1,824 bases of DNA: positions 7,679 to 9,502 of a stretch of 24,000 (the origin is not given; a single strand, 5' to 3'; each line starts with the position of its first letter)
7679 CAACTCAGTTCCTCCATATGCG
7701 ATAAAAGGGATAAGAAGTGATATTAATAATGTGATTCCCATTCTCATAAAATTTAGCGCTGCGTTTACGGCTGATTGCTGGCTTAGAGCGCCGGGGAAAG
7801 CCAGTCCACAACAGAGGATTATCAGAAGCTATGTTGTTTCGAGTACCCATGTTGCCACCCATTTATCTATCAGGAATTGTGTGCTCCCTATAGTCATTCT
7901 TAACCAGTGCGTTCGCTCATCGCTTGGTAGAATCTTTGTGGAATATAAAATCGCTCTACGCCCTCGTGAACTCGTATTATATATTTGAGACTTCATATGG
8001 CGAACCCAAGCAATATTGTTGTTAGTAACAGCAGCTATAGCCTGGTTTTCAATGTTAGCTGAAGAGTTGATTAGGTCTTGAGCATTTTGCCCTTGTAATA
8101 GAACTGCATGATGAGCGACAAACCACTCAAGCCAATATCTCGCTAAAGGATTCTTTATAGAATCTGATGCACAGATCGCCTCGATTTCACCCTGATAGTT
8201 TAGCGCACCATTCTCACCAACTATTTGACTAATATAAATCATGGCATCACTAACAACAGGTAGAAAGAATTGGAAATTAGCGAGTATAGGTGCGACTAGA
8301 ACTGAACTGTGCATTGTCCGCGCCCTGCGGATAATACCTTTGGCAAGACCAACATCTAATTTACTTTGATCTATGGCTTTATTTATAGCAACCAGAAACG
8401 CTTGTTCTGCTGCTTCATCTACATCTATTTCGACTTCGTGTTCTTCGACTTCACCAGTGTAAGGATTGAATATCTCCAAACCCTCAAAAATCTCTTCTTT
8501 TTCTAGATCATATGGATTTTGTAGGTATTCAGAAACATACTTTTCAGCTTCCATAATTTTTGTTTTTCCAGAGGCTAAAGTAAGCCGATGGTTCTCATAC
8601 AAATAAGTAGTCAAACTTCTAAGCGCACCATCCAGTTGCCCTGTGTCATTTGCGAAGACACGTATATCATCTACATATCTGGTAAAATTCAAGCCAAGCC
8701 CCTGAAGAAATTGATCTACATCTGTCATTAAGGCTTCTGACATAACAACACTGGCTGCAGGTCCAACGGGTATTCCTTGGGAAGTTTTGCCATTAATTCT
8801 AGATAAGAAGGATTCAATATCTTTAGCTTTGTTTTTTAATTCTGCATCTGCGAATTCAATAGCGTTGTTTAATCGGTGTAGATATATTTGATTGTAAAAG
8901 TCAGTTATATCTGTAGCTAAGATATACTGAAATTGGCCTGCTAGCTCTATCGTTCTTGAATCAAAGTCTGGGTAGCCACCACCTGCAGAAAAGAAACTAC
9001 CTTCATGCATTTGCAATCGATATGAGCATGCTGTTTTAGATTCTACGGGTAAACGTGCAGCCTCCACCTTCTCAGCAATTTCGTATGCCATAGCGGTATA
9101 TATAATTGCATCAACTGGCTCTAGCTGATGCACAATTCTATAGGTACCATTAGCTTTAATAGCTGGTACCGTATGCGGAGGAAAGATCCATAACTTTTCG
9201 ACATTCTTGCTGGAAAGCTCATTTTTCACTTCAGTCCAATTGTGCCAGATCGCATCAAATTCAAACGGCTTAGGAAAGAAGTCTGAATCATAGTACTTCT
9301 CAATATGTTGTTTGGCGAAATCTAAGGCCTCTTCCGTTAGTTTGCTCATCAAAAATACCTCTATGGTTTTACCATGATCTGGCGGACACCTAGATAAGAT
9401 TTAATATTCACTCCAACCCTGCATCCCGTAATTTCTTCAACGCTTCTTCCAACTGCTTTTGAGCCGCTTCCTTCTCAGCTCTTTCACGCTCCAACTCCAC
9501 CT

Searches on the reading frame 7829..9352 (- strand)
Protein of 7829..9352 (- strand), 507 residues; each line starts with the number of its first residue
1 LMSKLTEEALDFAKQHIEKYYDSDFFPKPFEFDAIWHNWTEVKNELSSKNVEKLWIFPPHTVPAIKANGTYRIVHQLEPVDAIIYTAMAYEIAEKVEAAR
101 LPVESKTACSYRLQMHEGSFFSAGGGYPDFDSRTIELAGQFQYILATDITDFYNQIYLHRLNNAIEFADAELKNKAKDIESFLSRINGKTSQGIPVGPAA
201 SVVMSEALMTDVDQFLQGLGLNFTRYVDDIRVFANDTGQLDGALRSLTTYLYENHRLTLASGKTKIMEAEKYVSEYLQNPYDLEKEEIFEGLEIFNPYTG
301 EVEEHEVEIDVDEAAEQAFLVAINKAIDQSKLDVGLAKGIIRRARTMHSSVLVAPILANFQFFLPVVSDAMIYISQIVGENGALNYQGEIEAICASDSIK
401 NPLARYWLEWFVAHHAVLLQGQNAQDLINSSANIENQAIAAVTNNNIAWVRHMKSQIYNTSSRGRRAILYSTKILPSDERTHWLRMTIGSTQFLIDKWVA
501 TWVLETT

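Call 6: search_protein_families(library=pfam, proteins=[window:7829-9352:-], max_evalue=0.01)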
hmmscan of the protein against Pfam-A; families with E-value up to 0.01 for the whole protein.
window:7829-9352:- (507 aa): 1 family
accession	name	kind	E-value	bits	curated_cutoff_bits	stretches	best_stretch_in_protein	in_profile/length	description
PF00078.32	RVT_1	-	3.3e-13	50.2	29.6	1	135-268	61-193/205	Reverse transcriptase (RNA-dependent DNA polymerase)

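Call 9: search_protein_families(library=padloc, proteins=[window:7829-9352:-], max_evalue=0.001)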
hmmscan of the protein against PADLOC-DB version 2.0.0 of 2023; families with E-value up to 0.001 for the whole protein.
window:7829-9352:- (507 aa): 83 families (the best 25 are shown)
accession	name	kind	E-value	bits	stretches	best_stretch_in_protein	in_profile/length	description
PDLC03783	Drt8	-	1.9e-145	484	1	4-505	1-491/493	DRT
PDLC03759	RT_UG21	-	3e-36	123.2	1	10-360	7-355/503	DRT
PDLC03761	RT_UG23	-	9.9e-35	118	1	7-384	4-358/489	DRT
PDLC03758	RT_UG20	-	5.2e-33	112.9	1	9-483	13-493/511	DRT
PDLC03770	RT_UG31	-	2e-30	104.4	1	127-373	109-323/456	DRT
PDLC03756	RT_UG19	-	2.3e-30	104.2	1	66-451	68-424/562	DRT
PDLC03760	RT_UG22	-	2.1e-28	97.6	1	22-441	22-416/476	DRT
PDLC03771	RT_UG32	-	1.8e-25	87.6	1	27-276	51-293/521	DRT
PDLC03748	Drt6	-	2e-23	81.1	1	18-275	9-261/511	DRT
PDLC03752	Drt4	-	2.2e-23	81.2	1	64-275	55-267/467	DRT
PDLC02180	Drt4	-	4.4e-23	79.9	1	142-271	143-275/532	-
PDLC03773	RT_UG34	-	1.9e-22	77.9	1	127-298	135-305/512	DRT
PDLC02179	Drt4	-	5.3e-21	73.2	1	26-276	17-271/542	-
PDLC03769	RT_UG30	-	5.6e-21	72.6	1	14-269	7-272/493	DRT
PDLC02177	Drt4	-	5.9e-20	69.5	1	85-269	78-271/541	-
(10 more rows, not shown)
